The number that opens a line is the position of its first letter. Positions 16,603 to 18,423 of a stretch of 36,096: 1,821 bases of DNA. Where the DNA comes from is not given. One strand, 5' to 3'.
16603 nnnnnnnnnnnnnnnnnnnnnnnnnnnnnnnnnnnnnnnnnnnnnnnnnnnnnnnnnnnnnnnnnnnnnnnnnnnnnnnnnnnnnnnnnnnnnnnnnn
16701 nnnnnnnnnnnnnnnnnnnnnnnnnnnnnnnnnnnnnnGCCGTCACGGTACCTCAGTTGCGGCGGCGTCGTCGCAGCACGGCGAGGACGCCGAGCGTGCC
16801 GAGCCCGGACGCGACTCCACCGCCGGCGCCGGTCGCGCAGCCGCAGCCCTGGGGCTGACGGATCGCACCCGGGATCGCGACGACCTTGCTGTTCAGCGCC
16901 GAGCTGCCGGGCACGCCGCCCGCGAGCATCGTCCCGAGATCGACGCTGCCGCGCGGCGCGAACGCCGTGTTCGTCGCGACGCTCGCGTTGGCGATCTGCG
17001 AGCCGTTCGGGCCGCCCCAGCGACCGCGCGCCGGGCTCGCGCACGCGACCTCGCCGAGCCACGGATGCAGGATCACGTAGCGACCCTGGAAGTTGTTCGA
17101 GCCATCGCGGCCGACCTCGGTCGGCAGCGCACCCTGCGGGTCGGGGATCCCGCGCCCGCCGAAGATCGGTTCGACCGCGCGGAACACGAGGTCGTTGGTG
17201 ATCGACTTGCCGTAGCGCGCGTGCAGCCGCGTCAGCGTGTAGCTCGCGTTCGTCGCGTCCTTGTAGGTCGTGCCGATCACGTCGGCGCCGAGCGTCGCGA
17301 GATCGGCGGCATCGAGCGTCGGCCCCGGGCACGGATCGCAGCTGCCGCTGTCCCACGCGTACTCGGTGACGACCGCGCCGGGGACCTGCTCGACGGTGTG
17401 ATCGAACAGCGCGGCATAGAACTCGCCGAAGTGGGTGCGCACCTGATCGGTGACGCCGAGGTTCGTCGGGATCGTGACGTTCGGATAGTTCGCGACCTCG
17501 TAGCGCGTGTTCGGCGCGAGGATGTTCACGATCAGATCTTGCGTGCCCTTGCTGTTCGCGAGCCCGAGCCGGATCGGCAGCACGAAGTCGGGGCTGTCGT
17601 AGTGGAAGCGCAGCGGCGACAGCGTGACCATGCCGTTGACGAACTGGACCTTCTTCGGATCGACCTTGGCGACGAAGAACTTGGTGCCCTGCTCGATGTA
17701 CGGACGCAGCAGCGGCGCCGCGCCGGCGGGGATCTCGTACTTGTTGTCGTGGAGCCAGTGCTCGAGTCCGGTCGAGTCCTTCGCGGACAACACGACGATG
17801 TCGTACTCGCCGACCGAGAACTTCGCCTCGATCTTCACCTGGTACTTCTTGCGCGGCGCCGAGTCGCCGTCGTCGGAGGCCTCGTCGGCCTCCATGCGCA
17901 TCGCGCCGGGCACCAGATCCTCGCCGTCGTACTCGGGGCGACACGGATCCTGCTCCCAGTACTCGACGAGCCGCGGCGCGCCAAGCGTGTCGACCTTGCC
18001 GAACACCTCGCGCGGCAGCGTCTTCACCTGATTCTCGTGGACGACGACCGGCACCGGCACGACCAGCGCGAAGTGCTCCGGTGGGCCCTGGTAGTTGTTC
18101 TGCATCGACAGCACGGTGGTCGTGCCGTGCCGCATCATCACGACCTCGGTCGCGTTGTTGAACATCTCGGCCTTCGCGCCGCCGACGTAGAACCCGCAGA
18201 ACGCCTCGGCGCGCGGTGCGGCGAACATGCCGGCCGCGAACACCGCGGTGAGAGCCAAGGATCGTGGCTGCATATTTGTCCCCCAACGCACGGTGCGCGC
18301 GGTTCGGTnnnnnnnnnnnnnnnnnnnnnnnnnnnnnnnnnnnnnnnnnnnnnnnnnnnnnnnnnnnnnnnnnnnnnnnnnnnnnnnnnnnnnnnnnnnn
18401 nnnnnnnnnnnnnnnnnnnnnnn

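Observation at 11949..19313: Eight co-directional, tightly packed genes for secreted and envelope proteins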

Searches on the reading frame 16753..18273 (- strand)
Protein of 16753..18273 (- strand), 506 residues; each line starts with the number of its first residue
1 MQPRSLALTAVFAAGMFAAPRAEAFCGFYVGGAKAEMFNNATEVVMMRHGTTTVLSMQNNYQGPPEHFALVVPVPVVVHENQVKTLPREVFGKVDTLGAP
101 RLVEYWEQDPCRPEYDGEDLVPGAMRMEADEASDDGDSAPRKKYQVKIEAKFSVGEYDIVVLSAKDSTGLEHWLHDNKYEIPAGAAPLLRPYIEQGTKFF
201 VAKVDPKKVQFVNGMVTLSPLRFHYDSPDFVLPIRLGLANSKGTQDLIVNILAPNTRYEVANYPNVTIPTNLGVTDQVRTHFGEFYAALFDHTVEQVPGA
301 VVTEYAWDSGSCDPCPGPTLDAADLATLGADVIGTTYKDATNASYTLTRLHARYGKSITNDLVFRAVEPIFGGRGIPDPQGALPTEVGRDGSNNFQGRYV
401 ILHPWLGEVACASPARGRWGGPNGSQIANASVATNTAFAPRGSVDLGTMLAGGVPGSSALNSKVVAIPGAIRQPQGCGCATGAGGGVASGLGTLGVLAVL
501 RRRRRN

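Call 5: search_protein_families(library=pfam, proteins=[window:16753-18273:-], max_evalue=0.1)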
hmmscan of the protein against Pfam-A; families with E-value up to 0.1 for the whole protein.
window:16753-18273:- (506 aa): 1 family
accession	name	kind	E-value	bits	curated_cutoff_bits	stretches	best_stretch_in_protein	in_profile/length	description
PF10092.14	DUF2330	-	1e-56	192.6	24.7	1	21-365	2-279/279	Uncharacterized protein conserved in bacteria (DUF2330)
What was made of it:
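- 16753..18273 (-): G2: secreted DUF2330 protein with a MYXO-CTERM sorting tag (506 aa). PF10092 at 192.6 bits (call 5).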

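Call 6: search_protein_families(library=ncbifam, proteins=[window:16753-18273:-], max_evalue=0.1)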
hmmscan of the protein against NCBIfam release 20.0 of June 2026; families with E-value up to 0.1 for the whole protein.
window:16753-18273:- (506 aa): 1 family
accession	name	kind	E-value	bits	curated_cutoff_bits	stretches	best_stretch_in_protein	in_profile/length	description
TIGR03901.2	MYXO-CTERM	domain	2.8e-05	24.4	20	1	476-505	3-34/34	MYXO-CTERM sorting domain-containing protein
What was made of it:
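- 16753..18273 (-): TIGR03901 at 24.4 bits, above the cut-off of 20 (call 6).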

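Call 18: find_homologous_proteins(query=window:16753-18273:-)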
Query window:16753-18273:- (506 aa): 7994 proteins with E <= 0.001 among 8000 candidates; the best 120 are listed.
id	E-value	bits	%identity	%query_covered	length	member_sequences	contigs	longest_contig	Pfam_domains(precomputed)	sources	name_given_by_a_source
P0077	0.0e+0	1168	100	100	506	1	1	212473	PF10092.15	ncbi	-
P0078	1.5e-262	890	78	98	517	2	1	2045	PF10092.15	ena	-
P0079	1.3e-238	811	71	98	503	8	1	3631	PF10092.15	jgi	-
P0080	4.2e-238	809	70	98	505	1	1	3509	PF10092.15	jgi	jgi:hypothetical protein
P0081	1.4e-237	807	71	98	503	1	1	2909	PF10092.15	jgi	jgi:hypothetical protein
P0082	5.9e-237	805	71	98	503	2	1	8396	PF10092.15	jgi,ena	-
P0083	7.6e-237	805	72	99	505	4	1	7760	PF10092.15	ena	-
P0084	2.2e-236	803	72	92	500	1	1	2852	PF10092.15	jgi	jgi:MYXO-CTERM domain-containing protein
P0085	5.9e-235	799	74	92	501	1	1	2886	PF10092.15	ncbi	-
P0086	1.5e-234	797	72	96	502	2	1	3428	PF10092.15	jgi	jgi:uncharacterized protein (TIGR03382 family)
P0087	1.0e-233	795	75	92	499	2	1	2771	PF10092.15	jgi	-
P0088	2.1e-233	794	74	90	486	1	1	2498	PF10092.15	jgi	-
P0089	2.5e-233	793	71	99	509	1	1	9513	PF10092.15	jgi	jgi:MYXO-CTERM domain-containing protein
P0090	2.9e-233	793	72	93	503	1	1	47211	PF10092.15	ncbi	-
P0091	3.3e-233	793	71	98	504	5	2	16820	PF10092.15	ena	-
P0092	1.5e-231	788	71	95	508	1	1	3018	PF10092.15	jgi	-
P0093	3.7e-231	786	72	95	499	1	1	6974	PF10092.15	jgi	jgi:uncharacterized protein (TIGR03382 family)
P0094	4.8e-231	786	73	92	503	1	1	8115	PF10092.15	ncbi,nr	ncbi:MAG: DUF2330 domain-containing protein [Proteobacteria bacterium]|nr:DUF2330 domain-containing 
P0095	5.0e-231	786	72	94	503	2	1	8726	PF10092.15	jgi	jgi:MYXO-CTERM domain-containing protein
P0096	6.0e-231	786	70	96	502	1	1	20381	PF10092.15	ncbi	-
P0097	6.6e-231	785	71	99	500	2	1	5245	PF10092.15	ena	-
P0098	7.2e-231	785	73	95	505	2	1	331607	PF10092.15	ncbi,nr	ncbi:MAG: DUF2330 domain-containing protein [Myxococcales bacterium]|nr:DUF2330 domain-containing pr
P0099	1.3e-230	784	71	93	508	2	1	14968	PF10092.15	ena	-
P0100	3.5e-229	780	73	91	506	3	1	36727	PF10092.15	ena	-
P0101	5.6e-229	779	69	95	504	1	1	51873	PF10092.15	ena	-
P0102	6.4e-229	779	71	93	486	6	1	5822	PF10092.15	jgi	jgi:hypothetical protein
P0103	1.5e-228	778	70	94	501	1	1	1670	PF10092.15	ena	-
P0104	3.6e-228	776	70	95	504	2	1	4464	PF10092.15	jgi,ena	-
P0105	5.8e-228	776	71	94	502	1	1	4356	PF10092.15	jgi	jgi:MYXO-CTERM domain-containing protein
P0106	6.8e-228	775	70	96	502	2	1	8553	PF10092.15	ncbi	-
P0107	7.7e-228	775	71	96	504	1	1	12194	PF10092.15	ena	-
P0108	1.3e-227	775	71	91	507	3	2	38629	PF10092.15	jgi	jgi:hypothetical protein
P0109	1.9e-227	774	70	98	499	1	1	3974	PF10092.15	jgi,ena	-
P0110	2.4e-227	774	69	94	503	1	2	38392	PF10092.15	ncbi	-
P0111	1.3e-226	771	68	97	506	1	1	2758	PF10092.15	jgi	jgi:uncharacterized protein (TIGR03382 family)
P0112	1.5e-226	771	71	95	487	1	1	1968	PF10092.15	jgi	-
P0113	2.0e-226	771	69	98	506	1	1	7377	PF10092.15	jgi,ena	-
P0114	2.7e-226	770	70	97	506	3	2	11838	PF10092.15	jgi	jgi:uncharacterized protein (TIGR03382 family)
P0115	2.9e-226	770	70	92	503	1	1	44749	PF10092.15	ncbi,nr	ncbi:MAG: DUF2330 domain-containing protein [Deltaproteobacteria bacterium]|nr:DUF2330 domain-contai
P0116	3.0e-226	770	71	93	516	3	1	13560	PF10092.15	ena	-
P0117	4.5e-226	769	68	100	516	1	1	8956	PF10092.15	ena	-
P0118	5.6e-226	769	72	89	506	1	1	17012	PF10092.15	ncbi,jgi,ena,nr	ncbi:MAG TPA: DUF2330 domain-containing protein [Kofleriaceae bacterium]|nr:DUF2330 domain-containin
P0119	6.3e-226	769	71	95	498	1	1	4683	PF10092.15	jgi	jgi:MYXO-CTERM domain-containing protein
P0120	6.7e-226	769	68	100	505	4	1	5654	PF10092.15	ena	-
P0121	6.8e-226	769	70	95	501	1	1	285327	PF10092.15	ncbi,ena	-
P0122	7.3e-226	769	69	96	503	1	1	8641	PF10092.15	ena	-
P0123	9.0e-226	768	72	90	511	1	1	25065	PF10092.15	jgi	jgi:MYXO-CTERM domain-containing protein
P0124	1.4e-225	768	67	97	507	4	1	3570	PF10092.15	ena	-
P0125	2.0e-225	767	68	97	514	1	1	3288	PF10092.15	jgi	-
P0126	2.4e-225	767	69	93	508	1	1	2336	PF10092.15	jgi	jgi:MYXO-CTERM domain-containing protein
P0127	2.7e-225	767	68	100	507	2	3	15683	PF10092.15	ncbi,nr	ncbi:MAG: DUF2330 domain-containing protein [Deltaproteobacteria bacterium]|nr:DUF2330 domain-contai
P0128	5.9e-225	766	70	93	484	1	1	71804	PF10092.15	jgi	jgi:MYXO-CTERM domain-containing protein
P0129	8.1e-225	765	69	97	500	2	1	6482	PF10092.15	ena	-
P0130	9.2e-225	765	69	97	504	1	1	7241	PF10092.15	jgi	jgi:uncharacterized protein (TIGR03382 family)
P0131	1.0e-224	765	72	93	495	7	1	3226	PF10092.15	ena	-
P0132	1.1e-224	765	69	98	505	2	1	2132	PF10092.15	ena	-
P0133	1.9e-224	764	68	98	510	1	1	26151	PF10092.15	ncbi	ncbi:MAG: DUF2330 domain-containing protein [Kofleriaceae bacterium]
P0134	4.0e-224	763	70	93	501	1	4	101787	PF10092.15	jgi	jgi:MYXO-CTERM domain-containing protein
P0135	9.7e-224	762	69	96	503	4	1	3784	PF10092.15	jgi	-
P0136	1.0e-223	762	71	90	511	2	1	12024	PF10092.15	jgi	-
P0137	1.2e-223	761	69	90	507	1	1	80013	PF10092.15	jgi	jgi:MYXO-CTERM domain-containing protein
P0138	2.6e-223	760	72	92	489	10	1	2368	PF10092.15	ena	-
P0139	4.1e-223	760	69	98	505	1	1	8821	PF10092.15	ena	-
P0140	6.2e-223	759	69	95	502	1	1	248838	PF10092.15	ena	-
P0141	8.0e-223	759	67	96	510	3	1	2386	PF10092.15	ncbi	-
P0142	1.0e-222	758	68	91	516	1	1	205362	PF10092.15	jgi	jgi:MYXO-CTERM domain-containing protein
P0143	1.4e-222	758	68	95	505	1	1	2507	PF10092.15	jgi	jgi:MYXO-CTERM domain-containing protein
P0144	3.4e-222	757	67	93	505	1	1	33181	PF10092.15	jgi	jgi:uncharacterized protein (TIGR03382 family)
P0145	3.8e-222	756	68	97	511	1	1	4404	PF10092.15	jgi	jgi:hypothetical protein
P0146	4.0e-222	756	68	96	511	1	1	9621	PF10092.15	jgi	jgi:hypothetical protein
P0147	7.3e-222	756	70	95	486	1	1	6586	PF10092.15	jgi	jgi:MYXO-CTERM domain-containing protein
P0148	8.2e-222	755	69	95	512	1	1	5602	PF10092.15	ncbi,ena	-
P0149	1.1e-221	755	70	91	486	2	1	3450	PF10092.15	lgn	-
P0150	1.6e-221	754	68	98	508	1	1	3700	PF10092.15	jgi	jgi:MYXO-CTERM domain-containing protein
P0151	1.7e-221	754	70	95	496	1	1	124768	PF10092.15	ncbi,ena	-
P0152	5.9e-221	753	69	93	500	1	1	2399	PF10092.15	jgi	jgi:uncharacterized protein (TIGR03382 family)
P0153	7.7e-221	752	69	95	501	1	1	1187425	PF10092.15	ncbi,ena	-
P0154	8.0e-221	752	67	96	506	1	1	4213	PF10092.15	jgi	jgi:MYXO-CTERM domain-containing protein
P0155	8.3e-221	752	70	94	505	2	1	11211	PF10092.15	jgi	jgi:MYXO-CTERM domain-containing protein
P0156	8.5e-221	752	68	96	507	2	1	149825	PF10092.15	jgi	jgi:MYXO-CTERM domain-containing protein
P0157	1.3e-220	751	70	90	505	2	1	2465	PF10092.15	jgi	jgi:MYXO-CTERM domain-containing protein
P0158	1.6e-220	751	67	100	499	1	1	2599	PF10092.15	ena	-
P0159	2.2e-220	751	68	95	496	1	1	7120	PF10092.15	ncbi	ncbi:MAG: DUF2330 domain-containing protein [Kofleriaceae bacterium]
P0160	4.8e-220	750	69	96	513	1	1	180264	PF10092.15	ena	-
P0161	7.3e-220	749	69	93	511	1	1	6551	PF10092.15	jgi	jgi:MYXO-CTERM domain-containing protein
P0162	1.1e-219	748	68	96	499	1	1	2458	PF10092.15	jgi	-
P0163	1.5e-219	748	68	96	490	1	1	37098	PF10092.15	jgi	jgi:MYXO-CTERM domain-containing protein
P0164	1.9e-219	748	70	91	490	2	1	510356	PF10092.15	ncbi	-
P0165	1.9e-219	748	69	94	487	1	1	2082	PF10092.15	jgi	jgi:MYXO-CTERM domain-containing protein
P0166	2.0e-219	747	70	92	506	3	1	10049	PF10092.15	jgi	jgi:MYXO-CTERM domain-containing protein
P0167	1.2e-218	745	67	100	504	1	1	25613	PF10092.15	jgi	jgi:MYXO-CTERM domain-containing protein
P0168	1.4e-218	745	69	90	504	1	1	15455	PF10092.15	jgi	jgi:MYXO-CTERM domain-containing protein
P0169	3.4e-218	743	70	90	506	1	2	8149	PF10092.15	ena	-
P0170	6.6e-218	743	66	99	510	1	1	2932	PF10092.15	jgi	jgi:MYXO-CTERM domain-containing protein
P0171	2.2e-217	741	67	95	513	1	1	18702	PF10092.15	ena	-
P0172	3.9e-217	740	68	93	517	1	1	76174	PF10092.15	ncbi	-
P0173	5.3e-217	740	68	94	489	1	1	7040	PF10092.15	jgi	jgi:MYXO-CTERM domain-containing protein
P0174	5.3e-217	740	67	92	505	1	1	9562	PF10092.15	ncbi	-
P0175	6.1e-217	739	68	94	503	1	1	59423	PF10092.15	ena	-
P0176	6.4e-217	739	68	96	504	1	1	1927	PF10092.15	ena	-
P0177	6.6e-217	739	68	96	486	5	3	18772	PF10092.15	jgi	jgi:MYXO-CTERM domain-containing protein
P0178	7.3e-217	739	68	95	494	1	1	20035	PF10092.15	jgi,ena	-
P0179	1.4e-216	738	69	96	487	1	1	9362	PF10092.15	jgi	jgi:MYXO-CTERM domain-containing protein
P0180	1.7e-216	738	69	93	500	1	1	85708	PF10092.15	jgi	jgi:MYXO-CTERM domain-containing protein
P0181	5.8e-216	736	67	96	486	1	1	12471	PF10092.15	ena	-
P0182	1.1e-215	735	70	92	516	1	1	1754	PF10092.15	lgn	-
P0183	3.8e-215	733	67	95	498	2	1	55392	PF10092.15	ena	-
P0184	4.5e-215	733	68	96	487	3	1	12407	PF10092.15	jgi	-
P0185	5.8e-215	733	68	91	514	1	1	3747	PF10092.15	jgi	jgi:MYXO-CTERM domain-containing protein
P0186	9.0e-215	732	66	95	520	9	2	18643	PF10092.15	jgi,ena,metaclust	metaclust:\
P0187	1.4e-214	732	69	91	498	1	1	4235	PF10092.15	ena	-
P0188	2.3e-214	731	65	99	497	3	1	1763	PF10092.15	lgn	-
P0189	2.3e-214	731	66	96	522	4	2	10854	PF10092.15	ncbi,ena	-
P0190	2.9e-214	730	65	99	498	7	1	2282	PF10092.15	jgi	jgi:uncharacterized protein (TIGR03382 family)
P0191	4.1e-214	730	65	92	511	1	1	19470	PF10092.15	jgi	jgi:hypothetical protein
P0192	4.6e-214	730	69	92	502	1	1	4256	PF10092.15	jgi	jgi:uncharacterized protein (TIGR03382 family)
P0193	5.2e-214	730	67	92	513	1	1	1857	PF10092.15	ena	-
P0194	9.4e-214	729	69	91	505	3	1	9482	PF10092.15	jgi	jgi:uncharacterized protein (TIGR03382 family)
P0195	9.6e-214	729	65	99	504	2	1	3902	PF10092.15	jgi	jgi:MYXO-CTERM domain-containing protein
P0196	1.1e-213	729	67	94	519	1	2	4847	PF10092.15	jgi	jgi:hypothetical protein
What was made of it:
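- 16753..18273 (-): Thousands of homologues are 65-78% identical (call 18).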

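Call 19: find_encoding_contigs(protein=P0090, flank=10000, max_places=2)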
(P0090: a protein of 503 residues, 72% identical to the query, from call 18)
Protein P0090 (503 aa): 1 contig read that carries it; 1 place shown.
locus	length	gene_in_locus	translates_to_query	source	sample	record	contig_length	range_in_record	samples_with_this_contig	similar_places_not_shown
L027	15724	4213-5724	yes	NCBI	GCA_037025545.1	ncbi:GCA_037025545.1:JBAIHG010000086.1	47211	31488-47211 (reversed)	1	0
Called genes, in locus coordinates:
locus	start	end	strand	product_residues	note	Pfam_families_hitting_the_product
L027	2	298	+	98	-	?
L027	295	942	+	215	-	PF03446:NAD_binding_2 (weak), PF03807:F420_oxidored, PF07991:KARI_N (weak)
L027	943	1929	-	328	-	PF01145:Band_7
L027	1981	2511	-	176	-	-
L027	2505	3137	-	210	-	-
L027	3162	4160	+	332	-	PF07646:Kelch_2 (faint), PF24996:NANM (faint), PF13415:Beta-prop_FBX42 (weak), PF24681:Kelch_KLHDC2_KLHL20_DRC7 (weak), PF13415:Beta-prop_FBX42, PF24681:Kelch_KLHDC2_KLHL20_DRC7, PF13964:Beta-prop_Calicin (weak), PF01344:Kelch_1 (weak), +2 more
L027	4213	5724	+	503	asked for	PF10092:DUF2330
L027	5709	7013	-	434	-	-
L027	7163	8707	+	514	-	PF00092:VWA, PF13519:VWA_2, PF13768:VWA_3, PF16697:Yop-YscD_cpl, PF00498:FHA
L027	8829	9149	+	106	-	-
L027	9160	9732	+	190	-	PF04116:FA_hydroxylase (weak)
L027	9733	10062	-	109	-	-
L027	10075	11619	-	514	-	PF13487:HD_5, PF01966:HD, PF00196:GerE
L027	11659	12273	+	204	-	-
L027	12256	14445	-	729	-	PF02743:dCache_1, PF22673:MCP-like_PDC_1, PF00069:Pkinase, PF07714:PK_Tyr_Ser-Thr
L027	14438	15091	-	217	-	PF00149:Metallophos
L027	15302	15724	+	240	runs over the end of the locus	-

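Call 20: find_encoding_contigs(protein=P0098, flank=10000, max_places=2)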
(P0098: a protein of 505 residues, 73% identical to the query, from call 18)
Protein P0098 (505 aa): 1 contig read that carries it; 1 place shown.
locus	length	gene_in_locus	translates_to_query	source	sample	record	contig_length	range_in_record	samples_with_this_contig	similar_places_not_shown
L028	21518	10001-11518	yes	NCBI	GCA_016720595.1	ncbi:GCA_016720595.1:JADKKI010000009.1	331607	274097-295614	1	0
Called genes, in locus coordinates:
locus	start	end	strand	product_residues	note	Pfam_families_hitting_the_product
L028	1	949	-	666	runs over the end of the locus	PF00092:VWA (weak), PF13519:VWA_2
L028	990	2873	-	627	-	-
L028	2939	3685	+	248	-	-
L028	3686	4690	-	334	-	PF13379:NMT1_2, PF12974:Phosphonate-bd, PF09084:NMT1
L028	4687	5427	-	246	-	PF00005:ABC_tran, PF13191:AAA_16 (faint), PF13304:AAA_21 (faint)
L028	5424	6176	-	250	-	PF00528:BPD_transp_1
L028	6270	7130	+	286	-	-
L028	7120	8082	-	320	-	PF04185:Phosphoesterase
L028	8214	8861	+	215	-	PF03446:NAD_binding_2 (faint), PF03807:F420_oxidored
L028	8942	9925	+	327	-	PF25210:Kelch_FKB95 (faint), PF13415:Beta-prop_FBX42 (weak), PF24981:Beta-prop_ATRN-LZTR1, PF01344:Kelch_1 (weak), PF13415:Beta-prop_FBX42 (weak), PF13964:Beta-prop_Calicin (weak), PF24681:Kelch_KLHDC2_KLHL20_DRC7, PF01344:Kelch_1 (weak), +3 more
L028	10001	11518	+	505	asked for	PF10092:DUF2330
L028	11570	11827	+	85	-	-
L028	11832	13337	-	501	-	-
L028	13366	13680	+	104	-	-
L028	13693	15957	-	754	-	PF02743:dCache_1, PF22673:MCP-like_PDC_1 (weak), PF00069:Pkinase, PF07714:PK_Tyr_Ser-Thr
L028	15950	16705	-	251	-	PF00149:Metallophos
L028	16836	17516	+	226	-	-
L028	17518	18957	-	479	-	PF01470:Peptidase_C15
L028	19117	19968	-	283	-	PF02567:PhzC-PhzF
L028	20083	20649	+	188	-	-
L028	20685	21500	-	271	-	-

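Call 21: find_encoding_contigs(protein=P0121, flank=10000, max_places=2)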
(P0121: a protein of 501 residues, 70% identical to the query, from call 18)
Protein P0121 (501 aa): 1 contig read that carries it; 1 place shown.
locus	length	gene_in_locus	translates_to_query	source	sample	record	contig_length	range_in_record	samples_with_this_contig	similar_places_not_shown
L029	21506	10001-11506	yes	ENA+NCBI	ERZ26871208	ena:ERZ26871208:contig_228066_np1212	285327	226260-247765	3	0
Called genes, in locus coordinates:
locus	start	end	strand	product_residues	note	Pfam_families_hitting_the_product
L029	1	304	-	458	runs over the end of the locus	-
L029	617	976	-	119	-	PF06993:DUF1304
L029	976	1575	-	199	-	PF13302:Acetyltransf_3, PF00583:Acetyltransf_1 (weak)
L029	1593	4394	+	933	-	PF01546:Peptidase_M20 (weak), PF04389:Peptidase_M28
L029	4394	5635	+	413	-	-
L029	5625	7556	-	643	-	PF13519:VWA_2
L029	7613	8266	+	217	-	-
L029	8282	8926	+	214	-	PF03807:F420_oxidored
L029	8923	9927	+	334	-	PF25210:Kelch_FKB95 (faint), PF13415:Beta-prop_FBX42 (faint), PF13964:Beta-prop_Calicin (faint), PF24981:Beta-prop_ATRN-LZTR1 (faint), PF01344:Kelch_1 (weak), PF24996:NANM (weak), PF24681:Kelch_KLHDC2_KLHL20_DRC7, PF01344:Kelch_1, +1 more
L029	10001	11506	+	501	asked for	PF10092:DUF2330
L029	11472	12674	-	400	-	PF01145:Band_7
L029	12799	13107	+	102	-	-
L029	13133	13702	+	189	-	PF04116:FA_hydroxylase (weak)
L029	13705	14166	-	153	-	PF07883:Cupin_2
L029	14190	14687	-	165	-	-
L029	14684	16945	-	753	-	PF02743:dCache_1, PF22673:MCP-like_PDC_1 (weak), PF00069:Pkinase, PF07714:PK_Tyr_Ser-Thr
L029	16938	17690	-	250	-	PF00149:Metallophos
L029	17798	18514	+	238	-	PF13505:OMP_b-brl (faint)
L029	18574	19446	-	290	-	PF02567:PhzC-PhzF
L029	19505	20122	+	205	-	-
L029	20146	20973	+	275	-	PF02810:SEC-C (weak)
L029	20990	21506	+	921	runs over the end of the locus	PF17900:Peptidase_M1_N, PF01433:Peptidase_M1, PF11838:ERAP1_C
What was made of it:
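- In L027-L029 the Znr-FAH pair follows opposite-strand genes, so it must have its own promoter there (calls 19-21).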

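Call 24: find_related_loci(query=A2, collection=metagenome_contigs, flank=10000)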
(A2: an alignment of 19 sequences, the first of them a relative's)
Query A2 (506 aa) in metagenome_contigs; peptide patterns used: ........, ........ (x = any residue, [..] = any of these).
600 stretches matched a pattern (row limit reached: there are more); 582 encode a relative of the query (tblastn E <= 1e-3); the best 80 are kept; 80 distinct loci.
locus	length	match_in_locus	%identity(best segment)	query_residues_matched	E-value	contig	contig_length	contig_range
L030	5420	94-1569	72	7-500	0e+0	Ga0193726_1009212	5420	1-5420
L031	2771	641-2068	74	1-479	0e+0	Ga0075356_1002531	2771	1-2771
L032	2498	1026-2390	74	24-479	0e+0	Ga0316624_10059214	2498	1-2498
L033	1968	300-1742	71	24-505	0e+0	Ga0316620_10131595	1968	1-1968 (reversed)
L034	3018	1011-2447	71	22-500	0e+0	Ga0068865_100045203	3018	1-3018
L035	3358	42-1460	71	24-496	0e+0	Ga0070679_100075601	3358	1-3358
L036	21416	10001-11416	70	19-492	0e+0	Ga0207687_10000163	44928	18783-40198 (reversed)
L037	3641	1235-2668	69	21-497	0e+0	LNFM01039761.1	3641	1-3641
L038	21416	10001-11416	67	8-479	0e+0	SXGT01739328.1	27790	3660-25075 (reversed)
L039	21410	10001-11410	67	6-473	0e+0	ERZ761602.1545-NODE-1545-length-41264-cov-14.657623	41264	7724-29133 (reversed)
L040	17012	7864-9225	72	25-474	0e+0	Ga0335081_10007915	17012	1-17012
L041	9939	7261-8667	66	25-489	0e+0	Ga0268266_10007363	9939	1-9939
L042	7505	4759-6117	68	25-475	0e+0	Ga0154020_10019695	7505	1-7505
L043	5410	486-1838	64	5-455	0e+0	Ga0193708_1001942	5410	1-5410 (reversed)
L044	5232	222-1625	63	18-490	0e+0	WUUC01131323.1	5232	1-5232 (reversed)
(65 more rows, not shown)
